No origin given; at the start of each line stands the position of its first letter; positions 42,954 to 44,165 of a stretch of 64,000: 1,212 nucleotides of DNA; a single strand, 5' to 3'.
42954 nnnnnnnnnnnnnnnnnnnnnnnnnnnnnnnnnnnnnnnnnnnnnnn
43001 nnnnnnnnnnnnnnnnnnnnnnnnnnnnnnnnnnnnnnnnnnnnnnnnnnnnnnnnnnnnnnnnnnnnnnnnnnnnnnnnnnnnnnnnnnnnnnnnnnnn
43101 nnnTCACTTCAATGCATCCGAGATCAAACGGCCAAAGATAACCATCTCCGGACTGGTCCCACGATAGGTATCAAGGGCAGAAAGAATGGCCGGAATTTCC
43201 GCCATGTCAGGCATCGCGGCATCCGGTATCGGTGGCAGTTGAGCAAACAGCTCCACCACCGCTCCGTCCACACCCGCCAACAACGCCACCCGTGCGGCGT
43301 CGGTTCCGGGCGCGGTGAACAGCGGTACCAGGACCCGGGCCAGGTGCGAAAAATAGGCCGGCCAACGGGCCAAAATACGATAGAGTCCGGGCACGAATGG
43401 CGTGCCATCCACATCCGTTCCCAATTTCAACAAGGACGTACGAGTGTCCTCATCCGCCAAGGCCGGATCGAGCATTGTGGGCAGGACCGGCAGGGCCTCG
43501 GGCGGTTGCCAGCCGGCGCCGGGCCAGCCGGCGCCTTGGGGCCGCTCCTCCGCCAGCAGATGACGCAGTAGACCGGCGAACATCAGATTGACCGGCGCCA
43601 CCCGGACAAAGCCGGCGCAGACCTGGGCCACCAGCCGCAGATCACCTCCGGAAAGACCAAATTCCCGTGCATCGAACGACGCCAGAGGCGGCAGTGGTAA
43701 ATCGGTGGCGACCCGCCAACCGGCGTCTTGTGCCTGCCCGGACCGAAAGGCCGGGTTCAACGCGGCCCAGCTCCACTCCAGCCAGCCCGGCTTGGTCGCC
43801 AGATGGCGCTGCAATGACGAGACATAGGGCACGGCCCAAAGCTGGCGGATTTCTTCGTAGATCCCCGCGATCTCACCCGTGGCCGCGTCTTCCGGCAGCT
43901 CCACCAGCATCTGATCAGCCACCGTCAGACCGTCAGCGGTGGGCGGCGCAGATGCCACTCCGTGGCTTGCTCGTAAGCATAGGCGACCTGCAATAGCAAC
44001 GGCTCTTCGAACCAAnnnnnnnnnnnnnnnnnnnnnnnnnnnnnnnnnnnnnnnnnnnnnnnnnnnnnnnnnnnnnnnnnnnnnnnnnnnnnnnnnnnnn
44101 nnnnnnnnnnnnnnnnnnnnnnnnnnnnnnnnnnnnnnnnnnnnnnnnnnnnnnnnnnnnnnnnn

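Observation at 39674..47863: Ten-gene minus-strand operon of unusual composition, upp to a QueG/RDase-like Fe-S protein: possible undescribed pathway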

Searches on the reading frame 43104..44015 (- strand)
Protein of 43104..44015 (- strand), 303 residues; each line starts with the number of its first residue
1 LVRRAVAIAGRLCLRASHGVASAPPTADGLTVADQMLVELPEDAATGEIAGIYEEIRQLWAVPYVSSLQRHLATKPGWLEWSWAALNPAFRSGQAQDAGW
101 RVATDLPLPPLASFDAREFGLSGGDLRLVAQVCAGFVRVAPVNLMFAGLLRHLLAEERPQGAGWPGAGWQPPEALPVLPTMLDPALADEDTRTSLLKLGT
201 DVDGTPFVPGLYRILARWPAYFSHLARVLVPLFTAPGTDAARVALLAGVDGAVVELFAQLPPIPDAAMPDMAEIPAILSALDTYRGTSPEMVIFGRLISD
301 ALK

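Call 3: search_protein_families(library=pfam, proteins=[window:43104-44015:-], max_evalue=0.01)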
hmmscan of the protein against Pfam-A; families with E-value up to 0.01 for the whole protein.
window:43104-44015:- (303 aa): 1 family
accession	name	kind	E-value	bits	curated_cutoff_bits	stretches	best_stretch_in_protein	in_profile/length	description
PF10778.14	DehI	-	7.2e-05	23.2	28.9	0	63-154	1-93/148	Halocarboxylic acid dehydrogenase DehI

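Call 4: search_protein_families(library=ncbifam, proteins=[window:43104-44015:-], max_evalue=0.01)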
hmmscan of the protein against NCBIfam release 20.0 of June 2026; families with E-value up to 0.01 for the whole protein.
window:43104-44015:- (303 aa): 0 families

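Call 14: find_homologous_proteins(query=window:43104-43910:-, max_evalue=0.001)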
Query window:43104-43910:- (268 aa): 757 proteins with E <= 0.001 among 7296 candidates; the best 120 are listed.
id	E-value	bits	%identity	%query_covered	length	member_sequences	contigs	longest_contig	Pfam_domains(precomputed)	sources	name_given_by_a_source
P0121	4.8e-173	592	100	100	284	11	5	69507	-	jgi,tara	tara:strand:- start:12007 stop:12861 length:855 start_codon:yes stop_codon:yes gene_type:complete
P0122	4.8e-139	481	82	100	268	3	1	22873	PF10778.15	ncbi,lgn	-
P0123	2.6e-133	462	79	100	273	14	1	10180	PF10778.15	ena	-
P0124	3.2e-118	412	72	100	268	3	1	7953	-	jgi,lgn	jgi:hypothetical protein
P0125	4.4e-118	412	71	100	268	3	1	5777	PF10778.15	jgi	-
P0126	9.5e-112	391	79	81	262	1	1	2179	-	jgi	jgi:hypothetical protein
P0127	3.5e-107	376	69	100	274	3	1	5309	-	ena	-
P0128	5.4e-107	375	66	100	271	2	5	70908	PF10778.15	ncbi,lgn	-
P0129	2.3e-106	373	67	100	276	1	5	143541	PF10778.15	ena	-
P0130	2.6e-104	367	66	100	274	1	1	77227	-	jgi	jgi:hypothetical protein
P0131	3.3e-104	366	65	100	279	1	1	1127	PF10778.15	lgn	-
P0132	1.1e-103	365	65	100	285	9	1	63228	PF10778.15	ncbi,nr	ncbi:MAG: hypothetical protein HN557_04630 [Rhodospirillaceae bacterium]|nr:hypothetical protein [Rh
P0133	6.4e-103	362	64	100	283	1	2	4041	PF10778.15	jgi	-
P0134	1.2e-102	361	63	100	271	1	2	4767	PF10778.15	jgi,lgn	jgi:hypothetical protein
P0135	2.4e-102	360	61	100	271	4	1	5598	-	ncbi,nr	ncbi:MAG: hypothetical protein HN732_25305 [Rhodospirillaceae bacterium]|nr:hypothetical protein [Rh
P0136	7.7e-101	355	63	100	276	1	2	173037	PF10778.15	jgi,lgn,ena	-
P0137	3.3e-100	353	65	100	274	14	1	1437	PF10778.15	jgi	-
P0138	8.7e-100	352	65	100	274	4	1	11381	PF10778.15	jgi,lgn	-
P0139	3.8e-99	350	64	100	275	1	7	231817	PF10778.15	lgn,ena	-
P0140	3.9e-99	350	63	100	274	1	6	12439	PF10778.15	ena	-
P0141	8.6e-99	349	63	100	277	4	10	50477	PF10778.15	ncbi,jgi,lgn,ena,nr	ncbi:MAG: hypothetical protein OSB58_10710 [Alphaproteobacteria bacterium]|jgi:hypothetical protein|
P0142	7.9e-96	339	62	100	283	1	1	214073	PF10778.15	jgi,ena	-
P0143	1.8e-95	338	61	100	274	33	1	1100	PF10778.15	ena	-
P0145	2.0e-92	328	59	100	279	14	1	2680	PF10778.15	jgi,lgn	jgi:hypothetical protein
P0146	1.2e-91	325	62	100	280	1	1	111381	PF10778.15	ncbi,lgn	-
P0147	1.3e-91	325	59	100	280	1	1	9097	PF10778.15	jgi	-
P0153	2.2e-87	311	57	100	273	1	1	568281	PF10778.15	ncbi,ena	-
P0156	2.0e-81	292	55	100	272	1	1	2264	PF10778.15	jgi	jgi:hypothetical protein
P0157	1.1e-80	289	57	100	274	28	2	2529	PF10778.15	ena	-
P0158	2.5e-80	288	56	100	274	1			PF10778.15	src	-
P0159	3.5e-80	288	56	100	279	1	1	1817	PF10778.15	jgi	-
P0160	5.7e-80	287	55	100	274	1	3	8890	PF10778.15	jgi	jgi:hypothetical protein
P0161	1.2e-79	286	57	100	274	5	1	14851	PF10778.15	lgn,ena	-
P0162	3.1e-79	284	55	100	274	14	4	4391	PF10778.15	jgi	jgi:hypothetical protein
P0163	3.7e-79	284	56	100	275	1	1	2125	PF10778.15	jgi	jgi:hypothetical protein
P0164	4.4e-79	284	56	100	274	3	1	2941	PF10778.15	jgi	jgi:hypothetical protein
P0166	1.1e-78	283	57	100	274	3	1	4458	PF10778.15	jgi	jgi:hypothetical protein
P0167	1.1e-78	283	53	100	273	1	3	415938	PF10778.15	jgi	jgi:hypothetical protein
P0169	1.2e-78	282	54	100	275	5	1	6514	PF10778.15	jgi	jgi:hypothetical protein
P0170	1.3e-78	282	56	100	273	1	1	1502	PF10778.15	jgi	jgi:hypothetical protein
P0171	1.6e-78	282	55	100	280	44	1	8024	PF10778.15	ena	-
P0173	2.1e-78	282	55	100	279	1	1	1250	PF10778.15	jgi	jgi:hypothetical protein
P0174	3.3e-78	281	55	100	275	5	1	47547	PF10778.15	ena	-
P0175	4.9e-78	280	53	100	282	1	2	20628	PF10778.15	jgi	jgi:hypothetical protein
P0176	5.1e-78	280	55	100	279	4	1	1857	PF10778.15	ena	-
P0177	5.5e-78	280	56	100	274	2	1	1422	PF10778.15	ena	-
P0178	6.4e-78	280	55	100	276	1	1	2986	PF10778.15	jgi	jgi:hypothetical protein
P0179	6.6e-78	280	55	100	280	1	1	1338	PF10778.15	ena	-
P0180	6.7e-78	280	55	100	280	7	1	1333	PF10778.15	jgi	jgi:hypothetical protein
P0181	7.2e-78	280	56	100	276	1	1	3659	PF10778.15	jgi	jgi:hypothetical protein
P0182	8.3e-78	280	55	100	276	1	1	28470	PF10778.15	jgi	jgi:hypothetical protein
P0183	8.5e-78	280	56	100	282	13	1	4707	PF10778.15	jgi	jgi:hypothetical protein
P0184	8.6e-78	280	53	100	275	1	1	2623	PF10778.15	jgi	jgi:hypothetical protein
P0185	1.0e-77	279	55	100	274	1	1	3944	PF10778.15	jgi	jgi:hypothetical protein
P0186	1.1e-77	279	56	100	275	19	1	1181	PF10778.15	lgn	-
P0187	1.1e-77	279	55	100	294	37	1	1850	PF10778.15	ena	-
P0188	1.1e-77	279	54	100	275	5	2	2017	PF10778.15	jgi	jgi:hypothetical protein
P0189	1.3e-77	279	54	100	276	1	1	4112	PF10778.15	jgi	jgi:hypothetical protein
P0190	1.3e-77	279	58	100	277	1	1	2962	PF10778.15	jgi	jgi:hypothetical protein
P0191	1.4e-77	279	54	100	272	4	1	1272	PF10778.15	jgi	jgi:hypothetical protein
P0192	1.4e-77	279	55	97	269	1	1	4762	PF10778.15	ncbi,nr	ncbi:MAG TPA: hypothetical protein VFZ82_17765, partial [Methylomirabilota bacterium]|nr:hypothetica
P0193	1.5e-77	279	55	100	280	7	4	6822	PF10778.15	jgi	jgi:hypothetical protein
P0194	1.5e-77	279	53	100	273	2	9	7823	PF10778.15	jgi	jgi:hypothetical protein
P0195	1.8e-77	279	52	100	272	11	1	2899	PF10778.15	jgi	jgi:hypothetical protein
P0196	2.1e-77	278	55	100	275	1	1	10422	PF10778.15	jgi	jgi:hypothetical protein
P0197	2.1e-77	278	57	100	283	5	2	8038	PF10778.15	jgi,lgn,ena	jgi:hypothetical protein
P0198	2.4e-77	278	52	100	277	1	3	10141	PF10778.15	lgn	-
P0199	2.5e-77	278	53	99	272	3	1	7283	PF10778.15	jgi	jgi:hypothetical protein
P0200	2.7e-77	278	55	100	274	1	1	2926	PF10778.15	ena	-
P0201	2.9e-77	278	56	100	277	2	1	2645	PF10778.15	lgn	-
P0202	3.0e-77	278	55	100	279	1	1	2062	PF10778.15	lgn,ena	-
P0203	3.2e-77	278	55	100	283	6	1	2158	PF10778.15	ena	-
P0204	4.1e-77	277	54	100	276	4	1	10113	PF10778.15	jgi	jgi:hypothetical protein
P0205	4.7e-77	277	56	100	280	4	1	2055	PF10778.15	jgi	jgi:hypothetical protein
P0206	4.9e-77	277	56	100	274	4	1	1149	PF10778.15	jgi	jgi:hypothetical protein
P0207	5.0e-77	277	56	100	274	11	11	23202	PF10778.15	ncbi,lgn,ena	ncbi:MAG TPA: hypothetical protein VF197_06405 [Methylomirabilota bacterium]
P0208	5.8e-77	277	56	100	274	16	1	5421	PF10778.15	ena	-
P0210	6.6e-77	277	54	100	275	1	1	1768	PF10778.15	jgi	jgi:hypothetical protein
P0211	6.8e-77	277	54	100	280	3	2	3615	PF10778.15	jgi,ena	jgi:hypothetical protein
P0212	7.6e-77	277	55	100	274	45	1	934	PF10778.15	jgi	jgi:hypothetical protein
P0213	7.6e-77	277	54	100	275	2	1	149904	PF10778.15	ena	-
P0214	8.5e-77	276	54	100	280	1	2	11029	PF10778.15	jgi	jgi:hypothetical protein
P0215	1.1e-76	276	55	100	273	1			PF10778.15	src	-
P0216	1.1e-76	276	54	100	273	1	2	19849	PF10778.15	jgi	jgi:hypothetical protein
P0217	1.1e-76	276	54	100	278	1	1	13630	PF10778.15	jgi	jgi:hypothetical protein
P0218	1.2e-76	276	54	100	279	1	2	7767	PF10778.15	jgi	jgi:hypothetical protein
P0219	1.4e-76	276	54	100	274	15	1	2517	PF10778.15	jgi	jgi:hypothetical protein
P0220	1.6e-76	276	54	100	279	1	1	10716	PF10778.15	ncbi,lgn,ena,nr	ncbi:MAG TPA: hypothetical protein VJU81_13065 [Methylomirabilota bacterium]|nr:hypothetical protein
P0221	1.6e-76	275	54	100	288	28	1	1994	PF10778.15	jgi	jgi:hypothetical protein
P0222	1.7e-76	275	54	100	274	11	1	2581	PF10778.15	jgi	jgi:hypothetical protein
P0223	1.8e-76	275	54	100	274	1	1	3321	PF10778.15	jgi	jgi:hypothetical protein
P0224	2.0e-76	275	55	100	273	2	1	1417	PF10778.15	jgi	-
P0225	2.1e-76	275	54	100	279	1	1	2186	PF10778.15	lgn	-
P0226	2.1e-76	275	54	100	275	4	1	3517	PF10778.15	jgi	jgi:hypothetical protein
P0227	2.4e-76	275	54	100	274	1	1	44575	PF10778.15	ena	-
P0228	2.7e-76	275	55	100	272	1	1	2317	PF10778.15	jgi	jgi:hypothetical protein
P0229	2.9e-76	275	55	100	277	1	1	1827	PF10778.15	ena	-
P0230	3.1e-76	275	53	100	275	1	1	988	PF10778.15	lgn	-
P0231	3.2e-76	275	55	100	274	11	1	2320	PF10778.15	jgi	jgi:hypothetical protein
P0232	3.9e-76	274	51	100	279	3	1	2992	PF10778.15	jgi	jgi:hypothetical protein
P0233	4.5e-76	274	55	100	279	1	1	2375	PF10778.15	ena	-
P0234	4.6e-76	274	54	100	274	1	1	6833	PF10778.15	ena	-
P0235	4.8e-76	274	54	100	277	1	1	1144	PF10778.15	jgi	jgi:hypothetical protein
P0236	4.9e-76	274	54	100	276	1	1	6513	PF10778.15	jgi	jgi:hypothetical protein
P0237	5.5e-76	274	52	100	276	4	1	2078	PF10778.15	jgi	jgi:hypothetical protein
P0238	5.7e-76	274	54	100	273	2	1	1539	PF10778.15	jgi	jgi:hypothetical protein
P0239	5.7e-76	274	54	100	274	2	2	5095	PF10778.15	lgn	-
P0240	6.0e-76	274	55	100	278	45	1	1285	PF10778.15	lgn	-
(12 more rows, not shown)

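Call 16: find_encoding_contigs(protein=P0167, flank=10000, max_places=2)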
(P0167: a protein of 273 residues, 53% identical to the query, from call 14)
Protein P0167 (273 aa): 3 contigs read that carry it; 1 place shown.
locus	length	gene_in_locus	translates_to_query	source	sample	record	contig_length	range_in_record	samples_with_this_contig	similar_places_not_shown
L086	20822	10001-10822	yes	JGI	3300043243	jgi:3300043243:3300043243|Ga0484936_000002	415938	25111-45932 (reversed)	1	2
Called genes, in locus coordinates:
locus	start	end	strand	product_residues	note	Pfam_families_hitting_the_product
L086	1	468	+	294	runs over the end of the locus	PF02739:5_3_exonuc_N, PF01367:5_3_exonuc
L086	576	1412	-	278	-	PF00753:Lactamase_B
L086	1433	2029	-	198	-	PF00694:Aconitase_C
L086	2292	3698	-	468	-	PF00330:Aconitase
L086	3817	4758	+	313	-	PF00126:HTH_1, PF03466:LysR_substrate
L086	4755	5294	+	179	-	PF13302:Acetyltransf_3, PF00583:Acetyltransf_1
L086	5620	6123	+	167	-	PF04978:MST, PF12867:DinB_2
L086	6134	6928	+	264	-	PF00378:ECH_1, PF16113:ECH_2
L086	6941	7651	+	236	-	-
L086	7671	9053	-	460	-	PF01425:Amidase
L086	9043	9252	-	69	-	-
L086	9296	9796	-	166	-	PF13238:AAA_18 (weak), PF13671:AAA_33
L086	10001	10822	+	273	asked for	PF10778:DehI (faint)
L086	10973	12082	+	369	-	PF02746:MR_MLE_N, PF13378:MR_MLE_C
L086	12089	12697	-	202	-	PF02627:CMD (weak)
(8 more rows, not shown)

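Call 17: find_encoding_contigs(protein=P0153, flank=10000, max_places=2)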
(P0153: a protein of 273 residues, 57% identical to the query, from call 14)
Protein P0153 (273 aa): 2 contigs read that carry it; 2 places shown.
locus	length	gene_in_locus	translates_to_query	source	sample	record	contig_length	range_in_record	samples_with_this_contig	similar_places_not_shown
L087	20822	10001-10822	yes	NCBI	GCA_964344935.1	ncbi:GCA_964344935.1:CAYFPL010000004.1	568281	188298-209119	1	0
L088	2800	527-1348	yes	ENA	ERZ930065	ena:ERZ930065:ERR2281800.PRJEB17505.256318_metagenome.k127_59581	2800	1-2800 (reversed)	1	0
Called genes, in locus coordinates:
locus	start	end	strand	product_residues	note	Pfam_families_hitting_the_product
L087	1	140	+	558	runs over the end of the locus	PF05228:CHASE4, PF00512:HisKA, PF02518:HATPase_c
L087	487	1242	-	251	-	PF07505:DUF5131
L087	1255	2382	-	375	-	PF22560:GMT-wHTH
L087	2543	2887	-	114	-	-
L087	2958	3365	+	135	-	PF06249:EutQ, PF07883:Cupin_2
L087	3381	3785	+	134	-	PF06249:EutQ, PF05899:Cupin_3 (weak), PF07883:Cupin_2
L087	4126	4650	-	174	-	PF21711:DCTN5, PF25084:LbH_EIF2B (faint), PF00132:Hexapep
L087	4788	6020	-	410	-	PF02771:Acyl-CoA_dh_N, PF02770:Acyl-CoA_dh_M, PF00441:Acyl-CoA_dh_1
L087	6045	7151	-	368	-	PF02771:Acyl-CoA_dh_N, PF00441:Acyl-CoA_dh_1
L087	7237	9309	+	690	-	PF13432:TPR_16 (weak), PF14559:TPR_19 (weak), PF03704:BTAD (weak), PF13432:TPR_16 (weak), PF00515:TPR_1 (weak), PF13424:TPR_12 (weak), PF13432:TPR_16 (weak), PF13844:Glyco_transf_41, +11 more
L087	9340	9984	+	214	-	PF03737:RraA-like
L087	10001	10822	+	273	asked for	PF10778:DehI (faint)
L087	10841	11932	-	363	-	PF02746:MR_MLE_N, PF13378:MR_MLE_C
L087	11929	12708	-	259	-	PF02578:Cu-oxidase_4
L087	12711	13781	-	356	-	PF02636:Methyltransf_28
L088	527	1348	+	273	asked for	PF10778:DehI (faint)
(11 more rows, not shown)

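Call 18: find_encoding_contigs(protein=P0129, flank=10000, max_places=2)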
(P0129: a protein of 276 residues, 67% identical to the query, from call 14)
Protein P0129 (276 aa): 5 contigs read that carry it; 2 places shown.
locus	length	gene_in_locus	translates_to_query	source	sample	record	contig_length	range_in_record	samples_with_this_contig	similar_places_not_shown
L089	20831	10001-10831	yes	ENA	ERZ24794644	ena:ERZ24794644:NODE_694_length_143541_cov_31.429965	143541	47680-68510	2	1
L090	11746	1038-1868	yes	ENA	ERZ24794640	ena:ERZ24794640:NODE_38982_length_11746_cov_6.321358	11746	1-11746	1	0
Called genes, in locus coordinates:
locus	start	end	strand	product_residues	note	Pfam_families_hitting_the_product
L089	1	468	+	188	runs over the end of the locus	-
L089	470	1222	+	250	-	PF02085:Cytochrom_CIII (faint), PF14522:Cytochrome_C7 (faint), PF14537:Cytochrom_c3_2 (faint)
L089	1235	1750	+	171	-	PF07386:DUF1499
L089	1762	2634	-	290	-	PF00892:EamA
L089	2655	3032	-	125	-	PF00837:T4_deiodinase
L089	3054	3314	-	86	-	-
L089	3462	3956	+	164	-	PF07310:PAS_5 (weak)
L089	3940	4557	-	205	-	PF07040:DUF1326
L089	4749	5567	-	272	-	PF00669:Flagellin_N, PF00700:Flagellin_C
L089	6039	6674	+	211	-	PF14681:UPRTase, PF00156:Pribosyltran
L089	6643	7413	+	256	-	PF01300:Sua5_yciO_yrdC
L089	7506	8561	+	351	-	-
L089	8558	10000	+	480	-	PF01425:Amidase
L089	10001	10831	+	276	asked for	PF10778:DehI (faint)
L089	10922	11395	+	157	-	-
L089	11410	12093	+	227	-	PF07722:Peptidase_C26 (faint), PF00117:GATase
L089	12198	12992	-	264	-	PF00106:adh_short, PF08659:KR, PF23441:SDR, PF01073:3Beta_HSD (weak), PF01370:Epimerase, PF13460:NAD_binding_10 (weak), PF13561:adh_short_C2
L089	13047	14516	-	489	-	PF07969:Amidohydro_3 (weak), PF01979:Amidohydro_1, PF12890:DHOase (weak), PF07969:Amidohydro_3 (weak)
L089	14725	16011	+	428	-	PF13343:SBP_bac_6 (faint), PF13416:SBP_bac_8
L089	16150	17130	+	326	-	PF00528:BPD_transp_1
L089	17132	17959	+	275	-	PF00528:BPD_transp_1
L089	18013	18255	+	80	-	-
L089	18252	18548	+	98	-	PF05016:ParE_toxin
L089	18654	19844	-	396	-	PF02746:MR_MLE_N, PF13378:MR_MLE_C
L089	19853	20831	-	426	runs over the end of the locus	PF00890:FAD_binding_2, PF01134:GIDA (faint), PF01266:DAO, PF03486:HI0933_like (faint), PF07992:Pyr_redox_2 (weak), PF12831:FAD_oxidored, PF13450:NAD_binding_8 (weak)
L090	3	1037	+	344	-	?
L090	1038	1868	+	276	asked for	PF10778:DehI (faint)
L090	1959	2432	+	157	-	-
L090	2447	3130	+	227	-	PF07722:Peptidase_C26 (faint), PF00117:GATase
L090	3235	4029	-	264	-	PF00106:adh_short, PF08659:KR, PF23441:SDR, PF01073:3Beta_HSD (weak), PF01370:Epimerase, PF13460:NAD_binding_10 (weak), PF13561:adh_short_C2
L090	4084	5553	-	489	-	PF07969:Amidohydro_3 (weak), PF01979:Amidohydro_1, PF12890:DHOase (weak), PF07969:Amidohydro_3 (weak)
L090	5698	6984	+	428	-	PF13416:SBP_bac_8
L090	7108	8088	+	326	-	-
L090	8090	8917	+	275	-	PF00528:BPD_transp_1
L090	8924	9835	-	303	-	PF00211:Guanylate_cyc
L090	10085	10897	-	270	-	PF01370:Epimerase, PF02719:Polysacc_synt_2 (faint), PF04321:RmlD_sub_bind (weak), PF13460:NAD_binding_10 (weak), PF16363:GDP_Man_Dehyd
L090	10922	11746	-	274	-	?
